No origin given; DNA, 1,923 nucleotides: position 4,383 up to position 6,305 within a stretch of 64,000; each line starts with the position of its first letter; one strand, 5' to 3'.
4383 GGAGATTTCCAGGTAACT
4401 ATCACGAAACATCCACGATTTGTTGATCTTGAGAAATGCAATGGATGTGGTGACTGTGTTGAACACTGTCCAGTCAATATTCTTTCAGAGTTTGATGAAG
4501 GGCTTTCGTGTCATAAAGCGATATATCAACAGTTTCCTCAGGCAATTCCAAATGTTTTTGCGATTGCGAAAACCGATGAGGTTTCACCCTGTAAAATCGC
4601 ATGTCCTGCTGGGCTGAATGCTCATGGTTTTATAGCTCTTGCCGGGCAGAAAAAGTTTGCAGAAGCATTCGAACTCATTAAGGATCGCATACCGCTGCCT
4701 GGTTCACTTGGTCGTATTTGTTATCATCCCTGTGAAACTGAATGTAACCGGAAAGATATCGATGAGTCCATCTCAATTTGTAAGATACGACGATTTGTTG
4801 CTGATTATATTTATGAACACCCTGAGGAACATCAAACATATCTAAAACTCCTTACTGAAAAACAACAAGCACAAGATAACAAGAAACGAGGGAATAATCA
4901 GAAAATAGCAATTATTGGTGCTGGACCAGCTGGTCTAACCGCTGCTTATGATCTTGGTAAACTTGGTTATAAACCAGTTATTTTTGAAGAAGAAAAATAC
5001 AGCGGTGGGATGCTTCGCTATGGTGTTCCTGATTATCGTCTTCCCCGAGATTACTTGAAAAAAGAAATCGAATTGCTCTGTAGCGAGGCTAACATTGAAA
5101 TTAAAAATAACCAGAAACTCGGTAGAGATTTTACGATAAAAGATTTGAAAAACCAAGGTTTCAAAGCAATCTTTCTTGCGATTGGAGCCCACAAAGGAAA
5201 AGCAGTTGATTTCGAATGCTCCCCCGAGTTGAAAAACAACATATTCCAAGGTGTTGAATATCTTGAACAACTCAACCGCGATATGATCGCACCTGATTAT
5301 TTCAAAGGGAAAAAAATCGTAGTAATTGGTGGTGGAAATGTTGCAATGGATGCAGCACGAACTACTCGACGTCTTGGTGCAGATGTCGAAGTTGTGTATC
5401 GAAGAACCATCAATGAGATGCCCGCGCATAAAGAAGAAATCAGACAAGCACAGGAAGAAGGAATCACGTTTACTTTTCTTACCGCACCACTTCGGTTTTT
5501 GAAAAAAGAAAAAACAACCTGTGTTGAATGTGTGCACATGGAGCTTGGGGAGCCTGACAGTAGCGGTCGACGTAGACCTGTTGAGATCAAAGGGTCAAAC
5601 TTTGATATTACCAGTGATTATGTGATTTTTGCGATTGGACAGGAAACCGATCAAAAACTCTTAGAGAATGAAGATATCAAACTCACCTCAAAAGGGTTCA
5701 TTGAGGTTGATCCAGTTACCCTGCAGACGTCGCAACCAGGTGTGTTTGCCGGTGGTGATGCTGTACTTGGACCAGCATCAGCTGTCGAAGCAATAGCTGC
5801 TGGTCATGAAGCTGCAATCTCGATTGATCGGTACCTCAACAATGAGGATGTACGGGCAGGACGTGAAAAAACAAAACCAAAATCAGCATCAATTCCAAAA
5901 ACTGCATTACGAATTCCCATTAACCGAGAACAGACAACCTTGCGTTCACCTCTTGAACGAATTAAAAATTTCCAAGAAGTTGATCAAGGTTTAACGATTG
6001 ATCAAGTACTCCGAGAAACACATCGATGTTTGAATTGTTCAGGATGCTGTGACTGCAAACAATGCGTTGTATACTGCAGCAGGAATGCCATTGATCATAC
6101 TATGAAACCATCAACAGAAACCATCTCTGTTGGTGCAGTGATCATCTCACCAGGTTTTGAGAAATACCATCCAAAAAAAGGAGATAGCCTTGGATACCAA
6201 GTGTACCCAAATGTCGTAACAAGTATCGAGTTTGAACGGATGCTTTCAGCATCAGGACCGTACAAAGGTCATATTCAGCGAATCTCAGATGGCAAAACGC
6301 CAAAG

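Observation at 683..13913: Eight-gene, 13-kb hdr-type operon with five HdrA modules, MvhD, an FrhB-like flavoprotein and a NAD(P)H module, but no hydrogenase or formate dehydrogenase partner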

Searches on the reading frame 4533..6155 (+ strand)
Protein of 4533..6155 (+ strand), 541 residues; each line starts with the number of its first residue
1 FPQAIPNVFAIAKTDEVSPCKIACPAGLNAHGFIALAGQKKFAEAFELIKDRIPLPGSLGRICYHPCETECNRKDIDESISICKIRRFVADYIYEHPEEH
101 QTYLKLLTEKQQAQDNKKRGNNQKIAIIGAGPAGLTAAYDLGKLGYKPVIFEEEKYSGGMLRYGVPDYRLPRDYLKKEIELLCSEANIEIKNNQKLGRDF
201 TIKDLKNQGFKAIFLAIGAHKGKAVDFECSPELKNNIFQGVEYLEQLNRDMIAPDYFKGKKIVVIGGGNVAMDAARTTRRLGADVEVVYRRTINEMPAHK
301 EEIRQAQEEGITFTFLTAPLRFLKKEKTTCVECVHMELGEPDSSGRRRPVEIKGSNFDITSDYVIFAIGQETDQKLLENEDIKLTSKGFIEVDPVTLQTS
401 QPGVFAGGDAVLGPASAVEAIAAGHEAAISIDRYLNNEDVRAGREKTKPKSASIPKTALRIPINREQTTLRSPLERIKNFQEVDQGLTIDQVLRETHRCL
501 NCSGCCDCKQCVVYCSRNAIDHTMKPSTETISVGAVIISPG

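Call 43: search_solved_structures(query=window:4533-6155:+, max_evalue=1e-40, show_alignments=5)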
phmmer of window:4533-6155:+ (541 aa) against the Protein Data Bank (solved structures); distinct sequences matched with E-value up to 1e-40: 8.
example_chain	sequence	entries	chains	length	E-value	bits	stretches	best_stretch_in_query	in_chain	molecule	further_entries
9n5u_A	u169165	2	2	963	2.2e-106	360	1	15-442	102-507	NfnA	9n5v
9bov_A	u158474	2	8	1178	1e-104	354.5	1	17-521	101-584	Molybdopterin oxidoreductase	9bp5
8oh5_C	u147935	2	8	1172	2.4e-100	340.1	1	17-513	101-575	Formate dehydrogenase-O, major subunit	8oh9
5jca_L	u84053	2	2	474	1.6e-86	294.5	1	16-438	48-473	NADH-dependent Ferredoxin:NADP Oxidoreductase (NfnI) subunit alpha | NADH-dependent Ferredoxin:NADP Oxidoreductase subunit alpha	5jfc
4ylf_B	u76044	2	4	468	2.5e-83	283.9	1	18-438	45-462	Dihydropyrimidine dehydrogenase subunit A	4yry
5vj7_A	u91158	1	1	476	7.5e-78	265.9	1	16-437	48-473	Oxidoreductase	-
2vdc_G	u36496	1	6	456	1.8e-53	185.4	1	18-435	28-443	GLUTAMATE SYNTHASE [NADPH] SMALL CHAIN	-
6s6s_G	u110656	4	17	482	2.1e-53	185.2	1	18-435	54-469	Glutamate synthase [NADPH] small chain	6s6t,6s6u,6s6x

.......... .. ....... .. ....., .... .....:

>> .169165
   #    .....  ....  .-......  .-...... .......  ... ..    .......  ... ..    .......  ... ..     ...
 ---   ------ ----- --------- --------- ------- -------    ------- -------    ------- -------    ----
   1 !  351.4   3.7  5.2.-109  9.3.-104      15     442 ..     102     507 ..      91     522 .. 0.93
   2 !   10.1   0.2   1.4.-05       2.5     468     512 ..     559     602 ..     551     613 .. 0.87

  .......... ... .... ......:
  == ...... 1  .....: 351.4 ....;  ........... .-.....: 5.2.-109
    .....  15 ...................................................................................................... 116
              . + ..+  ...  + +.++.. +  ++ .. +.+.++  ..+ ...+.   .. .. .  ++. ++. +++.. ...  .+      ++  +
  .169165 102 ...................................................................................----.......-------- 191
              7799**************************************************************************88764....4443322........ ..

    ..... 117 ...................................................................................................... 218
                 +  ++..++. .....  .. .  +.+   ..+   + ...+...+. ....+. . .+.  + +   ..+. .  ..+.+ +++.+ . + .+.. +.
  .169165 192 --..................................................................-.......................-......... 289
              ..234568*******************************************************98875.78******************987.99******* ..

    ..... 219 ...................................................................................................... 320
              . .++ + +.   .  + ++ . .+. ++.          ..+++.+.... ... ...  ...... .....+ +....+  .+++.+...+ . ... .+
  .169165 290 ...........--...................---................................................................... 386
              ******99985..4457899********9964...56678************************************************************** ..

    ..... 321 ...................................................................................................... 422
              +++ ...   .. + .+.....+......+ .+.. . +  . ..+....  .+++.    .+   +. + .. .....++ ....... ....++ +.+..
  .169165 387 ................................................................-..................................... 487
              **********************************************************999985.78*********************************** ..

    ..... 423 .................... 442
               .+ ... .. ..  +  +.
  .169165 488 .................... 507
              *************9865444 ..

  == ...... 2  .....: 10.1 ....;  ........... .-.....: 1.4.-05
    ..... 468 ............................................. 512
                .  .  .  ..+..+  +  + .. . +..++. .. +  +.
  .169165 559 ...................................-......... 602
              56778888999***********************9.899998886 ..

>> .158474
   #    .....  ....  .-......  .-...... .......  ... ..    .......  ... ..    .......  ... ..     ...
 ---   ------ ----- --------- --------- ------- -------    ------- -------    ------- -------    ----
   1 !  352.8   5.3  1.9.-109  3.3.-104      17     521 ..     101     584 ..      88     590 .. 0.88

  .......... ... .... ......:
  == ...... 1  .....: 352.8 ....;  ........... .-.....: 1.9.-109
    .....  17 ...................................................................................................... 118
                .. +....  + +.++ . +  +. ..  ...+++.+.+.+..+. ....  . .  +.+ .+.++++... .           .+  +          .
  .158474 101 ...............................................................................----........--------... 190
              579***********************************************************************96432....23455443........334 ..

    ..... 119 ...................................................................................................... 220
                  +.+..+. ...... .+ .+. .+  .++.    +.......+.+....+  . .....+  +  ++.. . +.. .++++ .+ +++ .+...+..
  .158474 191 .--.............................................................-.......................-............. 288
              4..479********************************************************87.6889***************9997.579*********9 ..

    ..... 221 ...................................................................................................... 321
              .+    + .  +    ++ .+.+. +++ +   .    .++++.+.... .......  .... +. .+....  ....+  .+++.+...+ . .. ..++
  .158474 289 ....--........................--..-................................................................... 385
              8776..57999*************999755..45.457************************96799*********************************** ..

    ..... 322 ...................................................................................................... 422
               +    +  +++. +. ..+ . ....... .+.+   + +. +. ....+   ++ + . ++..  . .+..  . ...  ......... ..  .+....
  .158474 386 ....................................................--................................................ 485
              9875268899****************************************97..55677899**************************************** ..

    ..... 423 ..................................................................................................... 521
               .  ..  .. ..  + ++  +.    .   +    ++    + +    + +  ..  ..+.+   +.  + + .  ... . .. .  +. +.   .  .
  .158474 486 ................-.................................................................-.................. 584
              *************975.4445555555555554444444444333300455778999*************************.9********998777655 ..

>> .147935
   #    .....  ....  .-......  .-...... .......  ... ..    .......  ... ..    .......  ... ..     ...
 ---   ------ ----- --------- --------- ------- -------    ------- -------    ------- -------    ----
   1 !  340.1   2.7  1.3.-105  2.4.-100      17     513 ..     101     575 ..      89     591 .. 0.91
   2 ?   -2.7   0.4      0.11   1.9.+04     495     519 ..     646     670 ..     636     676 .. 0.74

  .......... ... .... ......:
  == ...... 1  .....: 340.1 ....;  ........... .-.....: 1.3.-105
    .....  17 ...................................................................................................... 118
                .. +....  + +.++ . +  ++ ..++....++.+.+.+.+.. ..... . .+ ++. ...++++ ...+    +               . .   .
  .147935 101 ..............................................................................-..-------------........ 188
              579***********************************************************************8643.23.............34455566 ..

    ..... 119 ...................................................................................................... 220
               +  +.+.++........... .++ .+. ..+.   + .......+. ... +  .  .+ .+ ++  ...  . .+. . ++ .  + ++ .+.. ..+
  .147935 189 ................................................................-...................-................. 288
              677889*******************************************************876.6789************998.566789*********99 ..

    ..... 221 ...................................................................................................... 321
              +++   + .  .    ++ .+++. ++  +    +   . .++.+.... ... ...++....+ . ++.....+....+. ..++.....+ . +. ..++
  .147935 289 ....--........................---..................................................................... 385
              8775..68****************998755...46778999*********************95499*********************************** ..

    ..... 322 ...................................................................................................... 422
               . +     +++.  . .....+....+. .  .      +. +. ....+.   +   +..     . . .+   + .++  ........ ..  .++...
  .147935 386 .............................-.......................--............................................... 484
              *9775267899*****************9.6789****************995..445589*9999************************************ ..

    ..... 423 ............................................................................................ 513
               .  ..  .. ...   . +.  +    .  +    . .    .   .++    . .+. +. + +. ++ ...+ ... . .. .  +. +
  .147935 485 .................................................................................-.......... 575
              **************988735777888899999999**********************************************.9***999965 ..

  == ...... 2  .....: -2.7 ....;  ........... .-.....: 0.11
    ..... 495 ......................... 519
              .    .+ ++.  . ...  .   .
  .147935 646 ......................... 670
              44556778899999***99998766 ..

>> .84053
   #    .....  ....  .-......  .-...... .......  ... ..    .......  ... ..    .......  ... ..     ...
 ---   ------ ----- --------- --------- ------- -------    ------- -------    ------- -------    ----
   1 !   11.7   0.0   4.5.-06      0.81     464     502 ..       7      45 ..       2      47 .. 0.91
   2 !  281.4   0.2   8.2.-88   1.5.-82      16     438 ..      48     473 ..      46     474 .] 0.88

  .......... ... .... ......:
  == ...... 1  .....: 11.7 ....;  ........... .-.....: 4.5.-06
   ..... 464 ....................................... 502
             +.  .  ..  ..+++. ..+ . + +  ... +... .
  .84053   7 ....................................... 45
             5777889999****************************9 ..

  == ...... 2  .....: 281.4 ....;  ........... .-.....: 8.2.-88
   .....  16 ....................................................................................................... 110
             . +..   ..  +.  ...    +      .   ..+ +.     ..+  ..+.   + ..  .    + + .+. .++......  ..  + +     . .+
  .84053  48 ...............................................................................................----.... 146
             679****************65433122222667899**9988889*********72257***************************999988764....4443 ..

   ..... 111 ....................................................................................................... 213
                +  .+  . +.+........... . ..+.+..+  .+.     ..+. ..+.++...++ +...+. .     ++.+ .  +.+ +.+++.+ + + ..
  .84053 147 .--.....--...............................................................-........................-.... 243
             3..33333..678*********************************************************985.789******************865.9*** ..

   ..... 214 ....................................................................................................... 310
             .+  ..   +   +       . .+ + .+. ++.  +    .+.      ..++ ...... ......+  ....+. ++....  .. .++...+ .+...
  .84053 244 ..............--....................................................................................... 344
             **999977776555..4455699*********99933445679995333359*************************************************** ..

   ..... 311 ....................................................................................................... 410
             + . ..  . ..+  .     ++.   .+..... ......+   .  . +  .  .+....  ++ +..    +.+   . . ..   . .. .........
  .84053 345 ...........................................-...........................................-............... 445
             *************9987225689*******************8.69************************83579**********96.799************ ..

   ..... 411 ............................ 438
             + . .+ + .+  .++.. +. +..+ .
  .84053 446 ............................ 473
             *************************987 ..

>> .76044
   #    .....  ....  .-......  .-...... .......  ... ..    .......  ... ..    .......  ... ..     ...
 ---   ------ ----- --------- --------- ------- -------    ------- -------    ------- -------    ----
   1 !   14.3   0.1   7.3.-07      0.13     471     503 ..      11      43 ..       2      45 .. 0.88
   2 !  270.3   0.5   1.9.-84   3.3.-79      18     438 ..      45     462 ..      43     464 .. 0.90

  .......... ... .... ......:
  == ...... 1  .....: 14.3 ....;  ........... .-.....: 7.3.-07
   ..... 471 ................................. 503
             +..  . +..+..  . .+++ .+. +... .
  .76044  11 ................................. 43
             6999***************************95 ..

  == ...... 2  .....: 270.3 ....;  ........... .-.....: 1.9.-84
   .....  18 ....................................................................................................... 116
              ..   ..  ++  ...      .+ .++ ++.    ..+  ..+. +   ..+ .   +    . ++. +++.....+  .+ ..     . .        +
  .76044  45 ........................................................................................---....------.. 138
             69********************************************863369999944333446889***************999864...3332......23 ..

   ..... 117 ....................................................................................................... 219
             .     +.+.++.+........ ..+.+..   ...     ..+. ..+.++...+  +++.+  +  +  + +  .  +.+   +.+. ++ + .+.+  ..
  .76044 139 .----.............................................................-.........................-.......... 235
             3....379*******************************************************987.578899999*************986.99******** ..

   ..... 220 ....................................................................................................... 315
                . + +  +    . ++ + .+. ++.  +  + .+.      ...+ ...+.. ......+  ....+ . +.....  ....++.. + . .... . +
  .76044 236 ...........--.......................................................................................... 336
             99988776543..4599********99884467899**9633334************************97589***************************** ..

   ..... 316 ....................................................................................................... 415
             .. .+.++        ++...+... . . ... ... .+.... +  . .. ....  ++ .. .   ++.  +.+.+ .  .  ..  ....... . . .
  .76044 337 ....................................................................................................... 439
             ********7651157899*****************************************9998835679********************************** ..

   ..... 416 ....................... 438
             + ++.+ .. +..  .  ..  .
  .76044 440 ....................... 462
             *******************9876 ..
